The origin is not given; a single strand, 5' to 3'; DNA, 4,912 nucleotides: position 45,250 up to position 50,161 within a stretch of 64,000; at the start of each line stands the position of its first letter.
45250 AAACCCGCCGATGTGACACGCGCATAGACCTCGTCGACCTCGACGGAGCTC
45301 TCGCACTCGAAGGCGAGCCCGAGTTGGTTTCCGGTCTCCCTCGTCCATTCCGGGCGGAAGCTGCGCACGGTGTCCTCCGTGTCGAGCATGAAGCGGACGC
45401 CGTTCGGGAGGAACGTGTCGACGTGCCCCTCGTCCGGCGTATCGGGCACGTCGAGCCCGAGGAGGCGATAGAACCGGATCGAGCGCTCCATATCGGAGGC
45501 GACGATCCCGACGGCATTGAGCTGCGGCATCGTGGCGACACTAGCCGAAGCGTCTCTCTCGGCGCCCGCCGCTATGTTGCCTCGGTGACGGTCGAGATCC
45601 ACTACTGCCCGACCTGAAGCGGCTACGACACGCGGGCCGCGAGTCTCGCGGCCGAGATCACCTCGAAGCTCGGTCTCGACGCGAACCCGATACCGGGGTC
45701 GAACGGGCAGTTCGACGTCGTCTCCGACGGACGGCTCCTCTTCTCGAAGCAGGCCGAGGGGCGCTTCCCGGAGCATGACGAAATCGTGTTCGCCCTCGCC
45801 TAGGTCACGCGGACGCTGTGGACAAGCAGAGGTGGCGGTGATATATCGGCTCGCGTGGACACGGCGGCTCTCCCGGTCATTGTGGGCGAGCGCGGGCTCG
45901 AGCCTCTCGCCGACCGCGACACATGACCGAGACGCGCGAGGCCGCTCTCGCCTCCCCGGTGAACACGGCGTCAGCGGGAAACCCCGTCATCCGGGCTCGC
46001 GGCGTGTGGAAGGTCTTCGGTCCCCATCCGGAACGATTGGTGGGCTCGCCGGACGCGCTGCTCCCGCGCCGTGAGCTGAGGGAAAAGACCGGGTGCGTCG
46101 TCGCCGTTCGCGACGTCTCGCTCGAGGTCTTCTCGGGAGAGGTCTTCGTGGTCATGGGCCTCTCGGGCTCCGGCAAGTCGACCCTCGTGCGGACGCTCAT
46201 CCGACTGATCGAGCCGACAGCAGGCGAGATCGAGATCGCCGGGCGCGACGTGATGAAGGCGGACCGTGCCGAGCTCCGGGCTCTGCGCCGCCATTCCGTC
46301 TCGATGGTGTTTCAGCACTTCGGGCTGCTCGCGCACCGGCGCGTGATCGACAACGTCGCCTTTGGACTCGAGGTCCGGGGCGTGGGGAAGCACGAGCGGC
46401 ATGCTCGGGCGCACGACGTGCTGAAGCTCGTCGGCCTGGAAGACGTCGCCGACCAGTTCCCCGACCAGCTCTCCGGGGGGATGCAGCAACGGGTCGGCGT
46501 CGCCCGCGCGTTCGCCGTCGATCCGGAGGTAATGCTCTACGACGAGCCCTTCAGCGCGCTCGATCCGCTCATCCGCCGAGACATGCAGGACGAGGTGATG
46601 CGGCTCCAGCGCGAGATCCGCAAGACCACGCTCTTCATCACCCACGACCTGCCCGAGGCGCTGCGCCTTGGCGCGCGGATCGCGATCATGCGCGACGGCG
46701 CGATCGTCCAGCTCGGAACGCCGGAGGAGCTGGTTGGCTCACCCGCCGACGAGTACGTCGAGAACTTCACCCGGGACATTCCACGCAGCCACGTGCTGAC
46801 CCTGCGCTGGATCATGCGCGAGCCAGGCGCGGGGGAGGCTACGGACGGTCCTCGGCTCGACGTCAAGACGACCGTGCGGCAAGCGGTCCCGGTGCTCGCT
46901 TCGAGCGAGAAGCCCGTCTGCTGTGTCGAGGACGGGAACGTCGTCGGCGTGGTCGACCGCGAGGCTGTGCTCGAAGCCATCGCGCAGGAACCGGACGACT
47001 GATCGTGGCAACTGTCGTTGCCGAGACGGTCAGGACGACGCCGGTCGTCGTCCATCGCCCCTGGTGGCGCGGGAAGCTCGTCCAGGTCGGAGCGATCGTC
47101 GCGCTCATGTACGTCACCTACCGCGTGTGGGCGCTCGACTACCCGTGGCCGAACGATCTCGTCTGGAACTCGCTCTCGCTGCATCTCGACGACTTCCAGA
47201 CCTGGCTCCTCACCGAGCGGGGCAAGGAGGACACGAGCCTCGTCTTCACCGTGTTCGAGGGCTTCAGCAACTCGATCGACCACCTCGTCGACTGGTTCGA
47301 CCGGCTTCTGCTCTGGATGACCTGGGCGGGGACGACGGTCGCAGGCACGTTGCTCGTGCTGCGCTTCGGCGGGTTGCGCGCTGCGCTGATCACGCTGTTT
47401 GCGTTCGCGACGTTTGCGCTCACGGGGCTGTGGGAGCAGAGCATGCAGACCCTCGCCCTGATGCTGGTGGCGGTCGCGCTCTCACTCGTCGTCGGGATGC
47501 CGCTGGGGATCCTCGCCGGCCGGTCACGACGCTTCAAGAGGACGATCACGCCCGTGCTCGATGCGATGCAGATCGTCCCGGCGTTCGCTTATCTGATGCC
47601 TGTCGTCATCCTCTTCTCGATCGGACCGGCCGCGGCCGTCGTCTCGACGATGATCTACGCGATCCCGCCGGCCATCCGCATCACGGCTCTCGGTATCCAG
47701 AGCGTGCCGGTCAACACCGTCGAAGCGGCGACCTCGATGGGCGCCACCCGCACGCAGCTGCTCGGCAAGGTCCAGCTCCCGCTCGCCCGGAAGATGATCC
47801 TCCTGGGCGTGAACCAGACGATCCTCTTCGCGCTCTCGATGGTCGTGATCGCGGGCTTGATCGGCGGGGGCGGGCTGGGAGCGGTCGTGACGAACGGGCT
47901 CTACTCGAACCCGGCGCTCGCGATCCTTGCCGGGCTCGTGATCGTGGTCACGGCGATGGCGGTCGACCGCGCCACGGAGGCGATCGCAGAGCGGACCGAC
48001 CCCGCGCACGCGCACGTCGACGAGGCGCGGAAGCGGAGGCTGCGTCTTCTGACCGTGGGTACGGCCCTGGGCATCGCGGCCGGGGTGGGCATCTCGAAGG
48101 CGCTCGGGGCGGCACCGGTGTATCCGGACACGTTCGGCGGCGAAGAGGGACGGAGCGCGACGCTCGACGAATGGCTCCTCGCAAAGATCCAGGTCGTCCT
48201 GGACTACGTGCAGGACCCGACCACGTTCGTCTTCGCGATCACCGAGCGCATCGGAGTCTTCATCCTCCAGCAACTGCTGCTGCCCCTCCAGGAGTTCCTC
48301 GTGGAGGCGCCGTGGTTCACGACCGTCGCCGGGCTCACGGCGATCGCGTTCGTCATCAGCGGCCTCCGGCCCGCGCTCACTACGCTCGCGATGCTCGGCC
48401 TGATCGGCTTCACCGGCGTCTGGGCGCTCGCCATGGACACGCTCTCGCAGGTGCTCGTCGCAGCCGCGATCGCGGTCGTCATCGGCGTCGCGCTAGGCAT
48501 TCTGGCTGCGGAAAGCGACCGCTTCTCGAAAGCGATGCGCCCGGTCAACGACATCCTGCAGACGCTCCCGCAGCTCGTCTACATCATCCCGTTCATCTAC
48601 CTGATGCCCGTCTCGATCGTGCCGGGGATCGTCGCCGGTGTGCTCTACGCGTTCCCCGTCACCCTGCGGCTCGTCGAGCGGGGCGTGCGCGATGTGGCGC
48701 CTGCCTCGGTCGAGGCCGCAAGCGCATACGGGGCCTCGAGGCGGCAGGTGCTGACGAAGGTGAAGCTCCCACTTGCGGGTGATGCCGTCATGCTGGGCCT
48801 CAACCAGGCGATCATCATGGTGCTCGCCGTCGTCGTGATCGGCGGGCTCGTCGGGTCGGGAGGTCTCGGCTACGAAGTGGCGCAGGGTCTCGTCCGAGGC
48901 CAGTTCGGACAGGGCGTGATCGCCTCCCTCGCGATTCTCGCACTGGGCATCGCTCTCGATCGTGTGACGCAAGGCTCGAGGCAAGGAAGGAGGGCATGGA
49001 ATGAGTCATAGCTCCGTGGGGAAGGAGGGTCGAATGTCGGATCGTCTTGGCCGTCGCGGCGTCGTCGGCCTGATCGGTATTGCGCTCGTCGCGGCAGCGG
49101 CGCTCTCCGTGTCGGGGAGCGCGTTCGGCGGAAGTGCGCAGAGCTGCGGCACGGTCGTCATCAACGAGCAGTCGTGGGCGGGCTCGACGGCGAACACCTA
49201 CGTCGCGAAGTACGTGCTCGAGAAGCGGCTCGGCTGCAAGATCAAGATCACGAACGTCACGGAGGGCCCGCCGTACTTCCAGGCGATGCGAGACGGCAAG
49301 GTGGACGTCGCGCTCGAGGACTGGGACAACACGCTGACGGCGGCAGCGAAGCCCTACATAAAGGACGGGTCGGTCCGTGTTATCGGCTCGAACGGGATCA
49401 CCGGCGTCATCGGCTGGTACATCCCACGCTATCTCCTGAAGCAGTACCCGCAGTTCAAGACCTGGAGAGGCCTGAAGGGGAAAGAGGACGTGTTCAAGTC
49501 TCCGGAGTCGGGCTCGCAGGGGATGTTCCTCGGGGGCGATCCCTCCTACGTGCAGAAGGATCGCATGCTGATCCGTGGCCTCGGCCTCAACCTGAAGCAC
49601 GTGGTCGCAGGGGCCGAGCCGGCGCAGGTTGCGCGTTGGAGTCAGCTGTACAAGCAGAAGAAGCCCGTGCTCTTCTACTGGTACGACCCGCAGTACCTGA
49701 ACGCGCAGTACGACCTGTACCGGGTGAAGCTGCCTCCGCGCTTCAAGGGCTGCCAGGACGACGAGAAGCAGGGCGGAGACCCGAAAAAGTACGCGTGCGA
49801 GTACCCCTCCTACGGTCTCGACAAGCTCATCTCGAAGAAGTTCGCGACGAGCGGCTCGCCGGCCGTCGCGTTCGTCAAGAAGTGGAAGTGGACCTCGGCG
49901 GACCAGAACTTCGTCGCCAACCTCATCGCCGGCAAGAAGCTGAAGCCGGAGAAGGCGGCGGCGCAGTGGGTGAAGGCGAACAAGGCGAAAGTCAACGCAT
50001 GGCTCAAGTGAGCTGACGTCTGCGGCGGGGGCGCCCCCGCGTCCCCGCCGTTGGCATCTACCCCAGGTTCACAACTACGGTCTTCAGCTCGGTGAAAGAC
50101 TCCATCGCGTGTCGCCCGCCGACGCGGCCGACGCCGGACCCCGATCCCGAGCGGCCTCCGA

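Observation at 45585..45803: Unannotated SelW/Rdx-family selenoprotein gene: CxxU with in-frame TGA and a SECIS-like hairpin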

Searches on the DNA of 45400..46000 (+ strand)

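Call 27: search_dna_similar(query=window:45400-46000:+, collection=plasmids, mode=near, max_rows=5)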
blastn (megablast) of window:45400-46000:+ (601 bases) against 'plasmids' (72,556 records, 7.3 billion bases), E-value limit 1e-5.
No match.

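Call 79: search_rna_families(source=window, start=45560, end=45720, threshold=evalue, max_evalue=10)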
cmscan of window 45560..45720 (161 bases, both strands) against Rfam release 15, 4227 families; matches with E-value up to 10: 0.
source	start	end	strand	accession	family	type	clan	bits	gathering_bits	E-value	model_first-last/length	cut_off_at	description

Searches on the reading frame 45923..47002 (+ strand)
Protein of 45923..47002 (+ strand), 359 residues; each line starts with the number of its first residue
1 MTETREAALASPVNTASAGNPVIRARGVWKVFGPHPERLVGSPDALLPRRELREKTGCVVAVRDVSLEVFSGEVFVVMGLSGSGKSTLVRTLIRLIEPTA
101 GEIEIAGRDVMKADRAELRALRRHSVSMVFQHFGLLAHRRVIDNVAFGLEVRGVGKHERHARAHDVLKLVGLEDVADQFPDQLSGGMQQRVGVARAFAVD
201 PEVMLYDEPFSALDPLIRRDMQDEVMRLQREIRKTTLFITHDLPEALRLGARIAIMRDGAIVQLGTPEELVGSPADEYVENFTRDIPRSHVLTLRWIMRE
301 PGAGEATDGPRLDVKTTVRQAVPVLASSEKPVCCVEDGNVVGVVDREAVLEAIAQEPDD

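Call 35: search_protein_families(library=pfam, proteins=[window:45923-47002:+], max_evalue=0.00001)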
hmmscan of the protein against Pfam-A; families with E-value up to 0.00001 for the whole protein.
window:45923-47002:+ (359 aa): 1 family
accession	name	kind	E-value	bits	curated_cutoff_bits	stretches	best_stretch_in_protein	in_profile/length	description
PF00005.33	ABC_tran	-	7.5e-33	114.5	25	1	63-210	2-136/137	ABC transporter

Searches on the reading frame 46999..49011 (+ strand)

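Call 35: search_protein_families(library=pfam, proteins=[window:46999-49011:+], max_evalue=0.00001)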
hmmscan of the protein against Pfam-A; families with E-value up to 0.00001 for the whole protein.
window:46999-49011:+ (670 aa): 1 family
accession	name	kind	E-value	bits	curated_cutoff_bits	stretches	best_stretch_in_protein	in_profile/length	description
PF00528.27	BPD_transp_1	-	3.1e-37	128.5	26.4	2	166-332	1-181/184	Binding-protein-dependent transport system inner membrane component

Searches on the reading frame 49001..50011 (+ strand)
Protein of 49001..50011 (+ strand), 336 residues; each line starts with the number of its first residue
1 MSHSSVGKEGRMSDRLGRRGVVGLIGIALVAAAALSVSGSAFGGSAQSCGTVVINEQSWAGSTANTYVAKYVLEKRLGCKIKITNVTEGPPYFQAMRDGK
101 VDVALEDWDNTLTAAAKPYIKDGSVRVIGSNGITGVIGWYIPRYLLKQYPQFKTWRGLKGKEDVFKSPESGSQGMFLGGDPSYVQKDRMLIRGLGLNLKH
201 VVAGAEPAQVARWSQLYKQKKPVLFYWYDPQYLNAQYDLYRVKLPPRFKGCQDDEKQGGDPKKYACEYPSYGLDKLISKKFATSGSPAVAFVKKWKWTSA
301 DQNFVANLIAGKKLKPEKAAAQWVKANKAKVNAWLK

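Call 35: search_protein_families(library=pfam, proteins=[window:49001-50011:+], max_evalue=0.00001)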
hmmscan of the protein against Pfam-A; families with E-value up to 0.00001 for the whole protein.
window:49001-50011:+ (336 aa): 1 family
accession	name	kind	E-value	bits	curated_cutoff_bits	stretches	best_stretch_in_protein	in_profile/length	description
PF04069.17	OpuAC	-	7.3e-43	147.5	21.2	1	51-325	2-256/257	Substrate binding domain of ABC-type glycine betaine transport system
